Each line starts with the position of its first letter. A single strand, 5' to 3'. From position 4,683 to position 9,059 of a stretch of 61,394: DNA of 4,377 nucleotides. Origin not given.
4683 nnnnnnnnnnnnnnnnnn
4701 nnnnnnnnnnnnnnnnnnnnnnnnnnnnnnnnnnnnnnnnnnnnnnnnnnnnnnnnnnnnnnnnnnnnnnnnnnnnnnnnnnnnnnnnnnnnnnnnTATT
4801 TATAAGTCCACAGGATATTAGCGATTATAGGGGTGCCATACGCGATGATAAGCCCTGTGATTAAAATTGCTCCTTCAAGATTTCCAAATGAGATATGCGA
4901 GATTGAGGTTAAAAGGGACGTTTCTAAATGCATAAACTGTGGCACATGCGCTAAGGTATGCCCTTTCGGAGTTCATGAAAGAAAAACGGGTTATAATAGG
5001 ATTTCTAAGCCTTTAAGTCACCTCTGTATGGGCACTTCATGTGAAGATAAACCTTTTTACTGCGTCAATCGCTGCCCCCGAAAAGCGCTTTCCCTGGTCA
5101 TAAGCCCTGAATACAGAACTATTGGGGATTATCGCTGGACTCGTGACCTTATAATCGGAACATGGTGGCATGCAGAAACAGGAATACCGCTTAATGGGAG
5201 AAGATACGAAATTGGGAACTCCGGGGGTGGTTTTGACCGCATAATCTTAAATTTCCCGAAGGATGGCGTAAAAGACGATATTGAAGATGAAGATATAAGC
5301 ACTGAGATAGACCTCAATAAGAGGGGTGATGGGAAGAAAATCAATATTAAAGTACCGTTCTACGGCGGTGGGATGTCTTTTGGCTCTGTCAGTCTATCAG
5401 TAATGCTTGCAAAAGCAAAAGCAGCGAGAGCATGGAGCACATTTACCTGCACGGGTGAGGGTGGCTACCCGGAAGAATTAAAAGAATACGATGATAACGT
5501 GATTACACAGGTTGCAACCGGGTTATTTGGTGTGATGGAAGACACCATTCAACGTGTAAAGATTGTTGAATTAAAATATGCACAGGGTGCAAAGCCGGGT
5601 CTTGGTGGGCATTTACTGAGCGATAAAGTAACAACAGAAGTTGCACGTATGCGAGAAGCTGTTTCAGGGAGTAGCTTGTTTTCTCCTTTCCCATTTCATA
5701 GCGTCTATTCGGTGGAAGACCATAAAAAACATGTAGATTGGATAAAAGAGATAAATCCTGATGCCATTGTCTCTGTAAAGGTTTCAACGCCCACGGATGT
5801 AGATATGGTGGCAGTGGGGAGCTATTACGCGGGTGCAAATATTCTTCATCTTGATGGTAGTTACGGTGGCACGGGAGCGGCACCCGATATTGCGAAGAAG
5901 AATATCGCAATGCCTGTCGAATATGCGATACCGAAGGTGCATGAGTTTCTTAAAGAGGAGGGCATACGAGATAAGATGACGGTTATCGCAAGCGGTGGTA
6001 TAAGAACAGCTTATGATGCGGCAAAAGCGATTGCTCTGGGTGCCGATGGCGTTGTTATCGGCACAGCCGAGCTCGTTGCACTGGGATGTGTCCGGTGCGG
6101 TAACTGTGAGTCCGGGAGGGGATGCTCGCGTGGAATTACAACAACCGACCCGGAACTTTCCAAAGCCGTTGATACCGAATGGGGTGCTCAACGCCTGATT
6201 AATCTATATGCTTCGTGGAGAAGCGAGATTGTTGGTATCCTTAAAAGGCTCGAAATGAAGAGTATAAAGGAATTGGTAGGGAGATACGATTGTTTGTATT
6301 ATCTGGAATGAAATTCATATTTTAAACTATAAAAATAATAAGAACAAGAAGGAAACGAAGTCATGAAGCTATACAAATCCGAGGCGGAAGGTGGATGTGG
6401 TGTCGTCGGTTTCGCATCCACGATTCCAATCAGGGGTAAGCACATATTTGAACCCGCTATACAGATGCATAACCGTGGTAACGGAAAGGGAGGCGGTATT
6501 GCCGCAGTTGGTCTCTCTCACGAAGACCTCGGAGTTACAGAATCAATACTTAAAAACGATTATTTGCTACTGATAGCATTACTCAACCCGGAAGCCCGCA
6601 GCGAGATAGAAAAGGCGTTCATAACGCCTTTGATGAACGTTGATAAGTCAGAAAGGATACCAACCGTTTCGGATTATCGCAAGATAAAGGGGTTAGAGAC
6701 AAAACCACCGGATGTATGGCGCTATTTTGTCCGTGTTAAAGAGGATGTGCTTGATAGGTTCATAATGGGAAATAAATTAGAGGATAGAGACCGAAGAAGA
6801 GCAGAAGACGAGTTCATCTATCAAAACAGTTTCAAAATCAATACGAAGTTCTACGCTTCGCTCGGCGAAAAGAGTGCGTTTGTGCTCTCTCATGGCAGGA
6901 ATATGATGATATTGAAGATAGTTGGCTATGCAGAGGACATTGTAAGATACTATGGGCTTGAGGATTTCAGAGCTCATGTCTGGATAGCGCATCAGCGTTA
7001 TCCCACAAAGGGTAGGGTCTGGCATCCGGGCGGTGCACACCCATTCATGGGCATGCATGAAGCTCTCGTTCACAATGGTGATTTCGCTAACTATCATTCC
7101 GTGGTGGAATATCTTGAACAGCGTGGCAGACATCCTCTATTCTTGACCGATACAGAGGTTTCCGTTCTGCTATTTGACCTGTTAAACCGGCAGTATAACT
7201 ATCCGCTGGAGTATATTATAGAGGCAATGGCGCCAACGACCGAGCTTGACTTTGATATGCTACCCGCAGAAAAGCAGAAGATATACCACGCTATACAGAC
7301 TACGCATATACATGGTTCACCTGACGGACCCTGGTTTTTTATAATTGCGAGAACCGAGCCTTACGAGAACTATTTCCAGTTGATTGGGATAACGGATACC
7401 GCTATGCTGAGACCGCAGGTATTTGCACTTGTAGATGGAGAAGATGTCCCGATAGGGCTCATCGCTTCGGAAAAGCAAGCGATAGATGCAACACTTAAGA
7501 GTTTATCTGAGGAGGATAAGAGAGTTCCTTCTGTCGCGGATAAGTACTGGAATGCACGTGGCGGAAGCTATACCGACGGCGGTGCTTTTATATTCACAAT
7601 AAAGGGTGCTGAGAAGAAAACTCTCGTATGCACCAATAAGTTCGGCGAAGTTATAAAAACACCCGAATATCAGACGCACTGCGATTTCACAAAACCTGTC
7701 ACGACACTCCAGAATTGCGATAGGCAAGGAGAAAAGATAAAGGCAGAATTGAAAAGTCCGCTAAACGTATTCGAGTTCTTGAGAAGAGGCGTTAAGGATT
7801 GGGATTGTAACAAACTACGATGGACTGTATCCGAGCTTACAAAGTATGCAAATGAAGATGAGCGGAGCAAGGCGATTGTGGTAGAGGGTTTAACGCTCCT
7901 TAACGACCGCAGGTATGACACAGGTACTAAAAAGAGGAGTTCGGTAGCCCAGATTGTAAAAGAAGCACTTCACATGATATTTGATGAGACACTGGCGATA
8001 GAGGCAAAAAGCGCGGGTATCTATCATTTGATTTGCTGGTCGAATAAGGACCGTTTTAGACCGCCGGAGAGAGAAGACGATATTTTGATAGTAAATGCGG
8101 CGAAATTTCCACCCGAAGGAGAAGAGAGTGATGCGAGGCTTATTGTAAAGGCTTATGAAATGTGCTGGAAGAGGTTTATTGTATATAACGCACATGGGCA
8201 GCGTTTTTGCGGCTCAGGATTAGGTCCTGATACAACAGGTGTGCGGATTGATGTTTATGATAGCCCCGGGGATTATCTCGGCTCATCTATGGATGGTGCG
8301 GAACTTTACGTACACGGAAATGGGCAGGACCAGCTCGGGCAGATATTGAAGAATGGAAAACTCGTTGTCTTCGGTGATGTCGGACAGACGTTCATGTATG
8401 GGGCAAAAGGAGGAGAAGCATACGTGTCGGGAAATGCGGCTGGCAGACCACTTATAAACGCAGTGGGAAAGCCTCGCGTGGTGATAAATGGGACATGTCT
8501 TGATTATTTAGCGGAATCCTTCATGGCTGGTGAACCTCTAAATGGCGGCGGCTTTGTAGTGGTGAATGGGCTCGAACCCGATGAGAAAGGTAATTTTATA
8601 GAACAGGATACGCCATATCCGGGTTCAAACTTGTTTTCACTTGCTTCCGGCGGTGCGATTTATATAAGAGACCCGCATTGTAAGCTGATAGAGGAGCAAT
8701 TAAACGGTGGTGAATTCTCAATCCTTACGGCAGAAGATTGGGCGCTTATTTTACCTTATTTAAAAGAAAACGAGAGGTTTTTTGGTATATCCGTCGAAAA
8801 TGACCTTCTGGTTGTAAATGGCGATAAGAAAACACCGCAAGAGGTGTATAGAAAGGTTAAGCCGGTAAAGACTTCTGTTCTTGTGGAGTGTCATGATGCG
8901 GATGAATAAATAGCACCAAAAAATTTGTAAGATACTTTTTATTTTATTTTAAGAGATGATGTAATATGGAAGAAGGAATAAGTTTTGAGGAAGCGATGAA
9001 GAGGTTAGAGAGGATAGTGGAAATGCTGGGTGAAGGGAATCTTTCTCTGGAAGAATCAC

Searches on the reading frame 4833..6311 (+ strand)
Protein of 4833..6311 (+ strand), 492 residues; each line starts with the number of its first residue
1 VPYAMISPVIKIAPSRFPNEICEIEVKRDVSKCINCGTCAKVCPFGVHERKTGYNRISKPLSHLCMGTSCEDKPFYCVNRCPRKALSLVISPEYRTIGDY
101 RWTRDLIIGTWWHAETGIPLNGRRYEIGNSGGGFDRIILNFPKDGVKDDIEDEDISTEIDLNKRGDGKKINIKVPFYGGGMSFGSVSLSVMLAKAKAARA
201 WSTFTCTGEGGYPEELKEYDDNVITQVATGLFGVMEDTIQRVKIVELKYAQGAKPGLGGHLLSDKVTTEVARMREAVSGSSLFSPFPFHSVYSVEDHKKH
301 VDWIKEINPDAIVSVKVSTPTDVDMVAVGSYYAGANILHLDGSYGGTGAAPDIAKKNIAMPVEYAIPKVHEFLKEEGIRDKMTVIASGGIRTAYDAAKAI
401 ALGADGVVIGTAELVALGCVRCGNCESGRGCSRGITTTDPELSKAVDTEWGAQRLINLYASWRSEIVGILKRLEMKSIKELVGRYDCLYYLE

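Call 10: search_protein_families(library=pfam, proteins=[window:4833-6311:+], max_evalue=0.01)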
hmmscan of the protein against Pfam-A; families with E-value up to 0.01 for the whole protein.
window:4833-6311:+ (492 aa): 18 families
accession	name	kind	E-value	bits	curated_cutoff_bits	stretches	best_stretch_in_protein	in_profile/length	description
PF01645.23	Glu_synthase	-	3.4e-93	313.2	20.4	1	168-473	61-366/369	Conserved region in glutamate synthase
PF01070.24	FMN_dh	-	6.9e-08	32.4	24.9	1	378-418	270-310/350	FMN-dependent dehydrogenase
PF13187.11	Fer4_9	-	1.5e-07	31.8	27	1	32-85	1-51/52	4Fe-4S dicluster domain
PF00037.32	Fer4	-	3.5e-07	30.2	21.1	1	27-46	2-21/24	4Fe-4S binding domain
PF00478.31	IMPDH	-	1e-06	28.5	25.6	1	357-411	187-237/345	IMP dehydrogenase / GMP reductase domain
PF13237.11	Fer4_10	-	3.6e-06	27.2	25.5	1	26-82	2-53/53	4Fe-4S dicluster domain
PF03060.21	NMO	-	3.9e-06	26.9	28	1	308-416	134-228/331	Nitronate monooxygenase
PF12837.12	Fer4_6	-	4.7e-06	26.7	25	1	26-47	2-23/24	4Fe-4S binding domain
PF12838.12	Fer4_7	-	1.2e-05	26.1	27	2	25-47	30-52/52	4Fe-4S dicluster domain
PF12797.12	Fer4_2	-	8e-05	22.8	24.5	1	27-45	4-22/22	4Fe-4S binding domain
PF01180.27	DHO_dh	-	0.00069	19.3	27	1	377-413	236-272/291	Dihydroorotate dehydrogenase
PF13183.11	Fer4_8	-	0.0015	19.5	27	0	30-53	2-26/68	4Fe-4S dicluster domain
PF00977.27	His_biosynth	-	0.0041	17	23.6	1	382-412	191-221/228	Histidine biosynthesis protein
PF12800.12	Fer4_4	-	0.0042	17.8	24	1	31-46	2-17/17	4Fe-4S binding domain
PF13534.11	Fer4_17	-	0.006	17.5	22.2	0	26-47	39-60/61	4Fe-4S dicluster domain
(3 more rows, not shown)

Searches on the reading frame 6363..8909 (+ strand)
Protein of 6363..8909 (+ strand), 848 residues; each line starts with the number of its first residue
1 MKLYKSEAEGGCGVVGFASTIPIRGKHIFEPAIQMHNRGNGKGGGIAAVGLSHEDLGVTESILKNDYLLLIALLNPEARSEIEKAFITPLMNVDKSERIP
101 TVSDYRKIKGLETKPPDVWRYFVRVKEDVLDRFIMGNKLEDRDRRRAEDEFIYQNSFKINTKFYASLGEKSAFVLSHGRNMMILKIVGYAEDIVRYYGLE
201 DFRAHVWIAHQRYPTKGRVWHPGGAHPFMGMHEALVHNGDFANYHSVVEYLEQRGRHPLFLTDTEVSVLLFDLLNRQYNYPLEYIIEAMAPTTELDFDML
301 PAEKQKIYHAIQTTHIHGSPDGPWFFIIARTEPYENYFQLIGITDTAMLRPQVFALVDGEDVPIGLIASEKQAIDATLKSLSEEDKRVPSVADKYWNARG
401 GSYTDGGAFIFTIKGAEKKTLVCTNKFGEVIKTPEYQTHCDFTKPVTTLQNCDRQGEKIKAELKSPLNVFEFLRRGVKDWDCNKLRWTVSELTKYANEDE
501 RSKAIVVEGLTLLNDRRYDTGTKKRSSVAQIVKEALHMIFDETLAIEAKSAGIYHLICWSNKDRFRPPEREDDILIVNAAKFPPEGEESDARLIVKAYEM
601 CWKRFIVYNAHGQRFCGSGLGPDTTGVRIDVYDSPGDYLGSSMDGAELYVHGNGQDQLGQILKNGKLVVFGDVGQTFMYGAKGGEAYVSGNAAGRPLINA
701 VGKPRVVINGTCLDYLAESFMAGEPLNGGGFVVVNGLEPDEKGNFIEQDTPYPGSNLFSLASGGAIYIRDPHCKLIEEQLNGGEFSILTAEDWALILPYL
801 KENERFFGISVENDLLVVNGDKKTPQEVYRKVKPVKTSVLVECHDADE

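Call 10: search_protein_families(library=pfam, proteins=[window:6363-8909:+], max_evalue=0.01)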
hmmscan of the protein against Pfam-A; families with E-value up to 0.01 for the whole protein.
window:6363-8909:+ (848 aa): 2 families
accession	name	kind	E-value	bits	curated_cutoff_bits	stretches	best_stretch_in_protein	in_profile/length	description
PF01493.24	GXGXG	-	1.2e-13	51.5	32.5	1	607-781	14-174/190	GXGXG motif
PF13522.11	GATase_6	-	1.5e-06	28.7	27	1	203-269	9-75/130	Glutamine amidotransferase domain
